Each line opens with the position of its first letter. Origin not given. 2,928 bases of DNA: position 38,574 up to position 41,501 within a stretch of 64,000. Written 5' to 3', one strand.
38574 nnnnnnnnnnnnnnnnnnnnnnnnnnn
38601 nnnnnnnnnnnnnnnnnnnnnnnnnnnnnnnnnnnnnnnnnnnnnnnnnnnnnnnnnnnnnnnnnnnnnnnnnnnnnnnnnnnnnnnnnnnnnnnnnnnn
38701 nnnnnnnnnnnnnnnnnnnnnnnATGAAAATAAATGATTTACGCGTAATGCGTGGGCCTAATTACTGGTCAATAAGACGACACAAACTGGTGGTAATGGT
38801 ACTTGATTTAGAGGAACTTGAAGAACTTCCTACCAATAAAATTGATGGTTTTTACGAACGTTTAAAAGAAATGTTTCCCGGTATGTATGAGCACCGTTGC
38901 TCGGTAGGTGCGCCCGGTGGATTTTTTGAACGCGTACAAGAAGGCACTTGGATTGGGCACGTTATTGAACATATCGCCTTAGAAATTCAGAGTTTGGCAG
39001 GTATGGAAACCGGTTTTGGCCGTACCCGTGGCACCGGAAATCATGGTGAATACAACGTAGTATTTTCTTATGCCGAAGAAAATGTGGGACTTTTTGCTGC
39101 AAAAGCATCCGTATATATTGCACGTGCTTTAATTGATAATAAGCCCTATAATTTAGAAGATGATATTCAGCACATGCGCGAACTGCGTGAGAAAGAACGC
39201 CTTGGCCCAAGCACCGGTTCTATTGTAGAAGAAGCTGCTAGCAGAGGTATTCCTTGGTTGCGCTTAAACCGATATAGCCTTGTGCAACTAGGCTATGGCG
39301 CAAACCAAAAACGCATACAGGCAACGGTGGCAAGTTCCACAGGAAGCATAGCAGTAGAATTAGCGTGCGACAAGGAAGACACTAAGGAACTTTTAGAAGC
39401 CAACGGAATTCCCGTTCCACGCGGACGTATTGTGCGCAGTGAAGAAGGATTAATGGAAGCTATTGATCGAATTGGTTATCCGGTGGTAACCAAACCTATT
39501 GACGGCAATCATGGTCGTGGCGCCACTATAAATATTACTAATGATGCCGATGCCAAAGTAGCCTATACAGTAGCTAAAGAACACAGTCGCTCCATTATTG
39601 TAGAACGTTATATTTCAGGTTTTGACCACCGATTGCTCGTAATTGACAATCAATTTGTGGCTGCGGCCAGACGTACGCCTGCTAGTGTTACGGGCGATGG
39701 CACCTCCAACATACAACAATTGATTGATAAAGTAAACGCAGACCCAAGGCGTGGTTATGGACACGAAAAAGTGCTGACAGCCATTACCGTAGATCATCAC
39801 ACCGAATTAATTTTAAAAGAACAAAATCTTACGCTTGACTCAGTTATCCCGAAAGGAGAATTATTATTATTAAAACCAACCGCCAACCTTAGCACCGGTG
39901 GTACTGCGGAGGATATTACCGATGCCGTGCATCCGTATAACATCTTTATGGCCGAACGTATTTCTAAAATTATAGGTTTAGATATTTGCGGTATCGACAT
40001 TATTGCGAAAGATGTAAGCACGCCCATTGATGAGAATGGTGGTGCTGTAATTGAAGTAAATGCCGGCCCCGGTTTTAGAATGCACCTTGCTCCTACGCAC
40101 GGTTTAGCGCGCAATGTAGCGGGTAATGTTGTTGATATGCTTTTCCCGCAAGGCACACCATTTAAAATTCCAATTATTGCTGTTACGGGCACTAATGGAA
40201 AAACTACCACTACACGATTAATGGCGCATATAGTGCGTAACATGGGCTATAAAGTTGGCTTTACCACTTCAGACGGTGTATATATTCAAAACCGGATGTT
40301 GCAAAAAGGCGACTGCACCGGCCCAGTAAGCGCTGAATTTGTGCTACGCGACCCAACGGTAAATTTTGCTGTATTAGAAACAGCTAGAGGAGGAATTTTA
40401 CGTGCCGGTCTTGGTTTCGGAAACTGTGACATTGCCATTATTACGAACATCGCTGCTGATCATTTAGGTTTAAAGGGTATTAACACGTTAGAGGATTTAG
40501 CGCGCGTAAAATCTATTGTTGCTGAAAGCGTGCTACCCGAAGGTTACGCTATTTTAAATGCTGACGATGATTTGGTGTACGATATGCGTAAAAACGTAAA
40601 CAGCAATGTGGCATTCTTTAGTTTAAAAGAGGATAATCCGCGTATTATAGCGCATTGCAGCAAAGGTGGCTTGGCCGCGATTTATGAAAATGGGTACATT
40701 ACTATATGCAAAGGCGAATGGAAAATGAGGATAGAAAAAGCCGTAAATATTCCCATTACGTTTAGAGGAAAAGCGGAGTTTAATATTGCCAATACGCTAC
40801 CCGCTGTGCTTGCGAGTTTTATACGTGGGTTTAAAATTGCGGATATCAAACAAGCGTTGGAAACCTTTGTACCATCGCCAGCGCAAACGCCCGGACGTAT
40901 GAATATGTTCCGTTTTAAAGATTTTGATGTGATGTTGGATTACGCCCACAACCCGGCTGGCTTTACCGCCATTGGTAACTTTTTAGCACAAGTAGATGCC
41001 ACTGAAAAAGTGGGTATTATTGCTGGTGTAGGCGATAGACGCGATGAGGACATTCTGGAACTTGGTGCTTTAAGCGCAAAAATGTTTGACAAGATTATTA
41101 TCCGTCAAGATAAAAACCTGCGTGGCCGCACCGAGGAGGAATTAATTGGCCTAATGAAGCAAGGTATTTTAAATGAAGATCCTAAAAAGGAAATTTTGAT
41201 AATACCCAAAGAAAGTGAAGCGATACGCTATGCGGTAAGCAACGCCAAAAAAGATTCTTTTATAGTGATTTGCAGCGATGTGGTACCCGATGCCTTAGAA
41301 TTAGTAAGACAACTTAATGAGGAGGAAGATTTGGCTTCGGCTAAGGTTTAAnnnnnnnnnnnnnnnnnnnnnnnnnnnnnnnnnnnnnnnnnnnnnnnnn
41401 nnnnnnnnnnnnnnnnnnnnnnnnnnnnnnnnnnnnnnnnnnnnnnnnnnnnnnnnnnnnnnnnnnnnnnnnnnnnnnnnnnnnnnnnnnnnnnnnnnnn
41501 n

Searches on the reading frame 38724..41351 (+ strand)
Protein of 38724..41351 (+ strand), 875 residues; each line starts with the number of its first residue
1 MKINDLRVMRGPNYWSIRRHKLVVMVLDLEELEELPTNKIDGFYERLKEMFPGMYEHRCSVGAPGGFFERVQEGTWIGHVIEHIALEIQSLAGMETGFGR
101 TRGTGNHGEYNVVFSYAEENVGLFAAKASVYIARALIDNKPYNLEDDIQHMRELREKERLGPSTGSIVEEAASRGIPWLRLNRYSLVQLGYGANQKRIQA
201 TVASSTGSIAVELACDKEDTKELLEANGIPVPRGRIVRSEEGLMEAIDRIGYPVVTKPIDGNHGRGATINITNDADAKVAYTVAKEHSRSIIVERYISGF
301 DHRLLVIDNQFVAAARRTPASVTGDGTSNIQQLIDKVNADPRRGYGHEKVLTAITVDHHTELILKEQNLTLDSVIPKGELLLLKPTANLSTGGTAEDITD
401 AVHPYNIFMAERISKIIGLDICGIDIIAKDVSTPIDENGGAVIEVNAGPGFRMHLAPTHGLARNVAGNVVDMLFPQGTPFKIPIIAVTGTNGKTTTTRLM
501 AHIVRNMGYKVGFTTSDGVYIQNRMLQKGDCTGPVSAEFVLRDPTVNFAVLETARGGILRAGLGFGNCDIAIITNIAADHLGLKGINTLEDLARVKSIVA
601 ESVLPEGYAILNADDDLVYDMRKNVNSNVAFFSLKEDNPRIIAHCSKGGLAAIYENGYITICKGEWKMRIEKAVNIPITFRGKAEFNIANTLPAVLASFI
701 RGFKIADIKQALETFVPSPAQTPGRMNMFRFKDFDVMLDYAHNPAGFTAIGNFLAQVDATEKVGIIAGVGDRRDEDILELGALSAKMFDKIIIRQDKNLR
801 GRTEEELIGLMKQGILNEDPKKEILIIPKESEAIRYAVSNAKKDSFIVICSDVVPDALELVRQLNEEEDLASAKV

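Call 54: find_homologous_proteins(query=window:38724-41351:+, max_evalue=1e-100)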
Query window:38724-41351:+ (875 aa): 8000 proteins with E <= 1e-100 among 8000 candidates; the best 120 are listed.
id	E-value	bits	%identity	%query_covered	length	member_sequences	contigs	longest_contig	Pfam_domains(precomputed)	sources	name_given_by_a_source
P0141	0.0e+0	1956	100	99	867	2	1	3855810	PF18921.6,PF13549.12,PF02875.27,PF02786.23,PF08245.19,PF02222.28,PF08443.17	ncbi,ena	-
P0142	0.0e+0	1685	84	99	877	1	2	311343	PF18921.6,PF02875.27,PF02786.23,PF08245.19,PF02222.28,PF08443.17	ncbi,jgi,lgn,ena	ncbi:MAG: cyanophycin synthetase [Crocinitomicaceae bacterium]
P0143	0.0e+0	1680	84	99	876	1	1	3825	PF18921.6,PF02875.27,PF02786.23,PF08245.19,PF02222.28,PF08443.17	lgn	-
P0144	0.0e+0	1673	83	99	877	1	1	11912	PF18921.6,PF02875.27,PF02786.23,PF08245.19,PF02222.28,PF08443.17,PF07478.19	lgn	-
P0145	0.0e+0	1670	84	98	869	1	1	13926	PF18921.6,PF02875.27,PF02786.23,PF08245.19,PF02222.28,PF08443.17,PF07478.19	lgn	-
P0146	0.0e+0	1669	84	99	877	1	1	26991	PF18921.6,PF02875.27,PF02786.23,PF08245.19,PF02222.28,PF08443.17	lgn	-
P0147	0.0e+0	1666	84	98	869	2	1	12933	PF18921.6,PF02875.27,PF02786.23,PF08245.19,PF02222.28,PF08443.17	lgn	-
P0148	0.0e+0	1663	83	99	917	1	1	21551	PF18921.6,PF02875.27,PF02786.23,PF08245.19,PF02222.28,PF08443.17,PF07478.19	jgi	jgi:cyanophycin synthetase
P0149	0.0e+0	1663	84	99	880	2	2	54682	PF18921.6,PF02875.27,PF08245.19,PF02222.28,PF08443.17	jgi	-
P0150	0.0e+0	1663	83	99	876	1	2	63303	PF18921.6,PF02875.27,PF08245.19,PF02222.28,PF08443.17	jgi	jgi:cyanophycin synthetase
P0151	0.0e+0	1661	82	99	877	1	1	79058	PF18921.6,PF02875.27,PF02786.23,PF08245.19,PF02222.28,PF08443.17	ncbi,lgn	-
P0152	0.0e+0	1659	82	100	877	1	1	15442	PF18921.6,PF02875.27,PF02786.23,PF08245.19,PF02222.28,PF08443.17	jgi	jgi:cyanophycin synthetase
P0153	0.0e+0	1658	83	99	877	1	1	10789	PF18921.6,PF02875.27,PF08245.19,PF02222.28,PF08443.17,PF02655.20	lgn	-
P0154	0.0e+0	1656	82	100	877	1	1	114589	PF18921.6,PF02875.27,PF02786.23,PF08245.19,PF02222.28,PF08443.17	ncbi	-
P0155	0.0e+0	1656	82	99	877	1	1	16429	PF18921.6,PF02875.27,PF02786.23,PF08245.19,PF02222.28,PF08443.17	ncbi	-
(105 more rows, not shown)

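Call 56: find_encoding_contigs(protein=P0142, flank=8000, max_places=1)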
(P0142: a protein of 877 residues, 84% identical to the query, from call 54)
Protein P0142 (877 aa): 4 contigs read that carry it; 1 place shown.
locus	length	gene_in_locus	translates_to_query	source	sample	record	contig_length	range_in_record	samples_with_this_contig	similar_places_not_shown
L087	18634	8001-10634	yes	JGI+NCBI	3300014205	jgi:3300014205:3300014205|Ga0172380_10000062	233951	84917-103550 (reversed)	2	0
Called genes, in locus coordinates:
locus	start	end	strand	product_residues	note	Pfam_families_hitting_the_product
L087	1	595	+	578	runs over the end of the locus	PF00496:SBP_bac_5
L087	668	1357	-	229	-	PF11967:RecO_N, PF02565:RecO_C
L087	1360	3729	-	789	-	PF21544:PorZ_N_b_propeller, PF07494:Reg_prop (faint), PF18962:Por_Secre_tail (weak)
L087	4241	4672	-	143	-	PF03544:TonB_C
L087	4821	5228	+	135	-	PF00472:RF-1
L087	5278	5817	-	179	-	-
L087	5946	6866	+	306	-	PF01112:Asparaginase_2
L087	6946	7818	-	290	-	PF03575:Peptidase_S51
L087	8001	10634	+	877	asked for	PF18921:Cyanophycin_syn, PF02786:CPSase_L_D2 (weak), PF08443:RimK, PF02222:ATP-grasp, PF08245:Mur_ligase_M, PF02875:Mur_ligase_C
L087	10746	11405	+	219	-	PF18962:Por_Secre_tail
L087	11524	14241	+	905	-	PF16328:DUF4961 (weak), PF00128:Alpha-amylase, PF18962:Por_Secre_tail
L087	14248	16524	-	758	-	PF03636:Glyco_hydro_65N, PF03632:Glyco_hydro_65m, PF03633:Glyco_hydro_65C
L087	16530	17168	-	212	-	PF00702:Hydrolase, PF13419:HAD_2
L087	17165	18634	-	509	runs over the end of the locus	PF07690:MFS_1, PF13347:MFS_2, PF07690:MFS_1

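Call 57: find_encoding_contigs(protein=P0154, flank=8000, max_places=1)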
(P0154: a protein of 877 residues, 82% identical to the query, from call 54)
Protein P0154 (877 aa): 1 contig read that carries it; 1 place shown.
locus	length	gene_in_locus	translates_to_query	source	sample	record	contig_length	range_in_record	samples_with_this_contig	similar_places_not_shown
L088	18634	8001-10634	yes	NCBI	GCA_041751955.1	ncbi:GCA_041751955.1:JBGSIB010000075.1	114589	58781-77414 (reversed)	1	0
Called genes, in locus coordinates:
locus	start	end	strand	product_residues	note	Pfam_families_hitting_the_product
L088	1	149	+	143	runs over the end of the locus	-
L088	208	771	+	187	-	-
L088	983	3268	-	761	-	PF17678:Glyco_hydro_92N, PF07971:Glyco_hydro_92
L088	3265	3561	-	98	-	PF07971:Glyco_hydro_92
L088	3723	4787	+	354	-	PF01073:3Beta_HSD, PF01370:Epimerase, PF02719:Polysacc_synt_2 (weak), PF05368:NmrA, PF07993:NAD_binding_4, PF16363:GDP_Man_Dehyd, PF13460:NAD_binding_10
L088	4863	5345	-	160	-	PF03544:TonB_C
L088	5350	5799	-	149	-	PF03544:TonB_C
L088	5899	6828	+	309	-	PF01112:Asparaginase_2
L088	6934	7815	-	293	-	PF03575:Peptidase_S51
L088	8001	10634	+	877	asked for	PF18921:Cyanophycin_syn, PF02786:CPSase_L_D2 (faint), PF08443:RimK (weak), PF02222:ATP-grasp, PF08245:Mur_ligase_M, PF02875:Mur_ligase_C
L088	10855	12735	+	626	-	PF01676:Metalloenzyme (faint), PF00884:Sulfatase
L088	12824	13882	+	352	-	PF02547:Queuosine_synth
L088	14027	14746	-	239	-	PF00535:Glycos_transf_2, PF10111:Glyco_tranf_2_2 (weak), PF13641:Glyco_tranf_2_3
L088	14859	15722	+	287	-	PF01040:UbiA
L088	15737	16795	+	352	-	PF00510:COX3 (weak)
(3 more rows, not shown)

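Call 58: find_encoding_contigs(protein=P0151, flank=8000, max_places=1)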
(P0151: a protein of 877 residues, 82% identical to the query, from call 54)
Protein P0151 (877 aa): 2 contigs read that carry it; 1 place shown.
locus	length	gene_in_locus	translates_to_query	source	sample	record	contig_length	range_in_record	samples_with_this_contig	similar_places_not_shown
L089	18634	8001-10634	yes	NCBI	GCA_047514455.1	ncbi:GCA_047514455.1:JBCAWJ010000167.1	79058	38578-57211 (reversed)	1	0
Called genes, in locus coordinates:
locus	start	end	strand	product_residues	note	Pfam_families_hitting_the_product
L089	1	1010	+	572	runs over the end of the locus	PF00496:SBP_bac_5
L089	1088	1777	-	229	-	PF11967:RecO_N, PF02565:RecO_C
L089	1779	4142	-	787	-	PF21544:PorZ_N_b_propeller, PF07494:Reg_prop (faint), PF18962:Por_Secre_tail (weak)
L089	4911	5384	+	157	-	-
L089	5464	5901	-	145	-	PF03544:TonB_C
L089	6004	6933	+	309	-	PF01112:Asparaginase_2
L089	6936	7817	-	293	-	PF03575:Peptidase_S51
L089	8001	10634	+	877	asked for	PF18921:Cyanophycin_syn, PF02786:CPSase_L_D2 (weak), PF08443:RimK, PF02222:ATP-grasp, PF08245:Mur_ligase_M, PF02875:Mur_ligase_C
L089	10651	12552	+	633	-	PF00884:Sulfatase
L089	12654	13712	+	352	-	PF02547:Queuosine_synth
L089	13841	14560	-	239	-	PF00535:Glycos_transf_2, PF10111:Glyco_tranf_2_2 (weak), PF13641:Glyco_tranf_2_3 (weak)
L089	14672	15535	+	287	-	PF01040:UbiA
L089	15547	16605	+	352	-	-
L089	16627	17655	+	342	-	PF00510:COX3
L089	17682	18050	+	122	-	PF03626:COX4_pro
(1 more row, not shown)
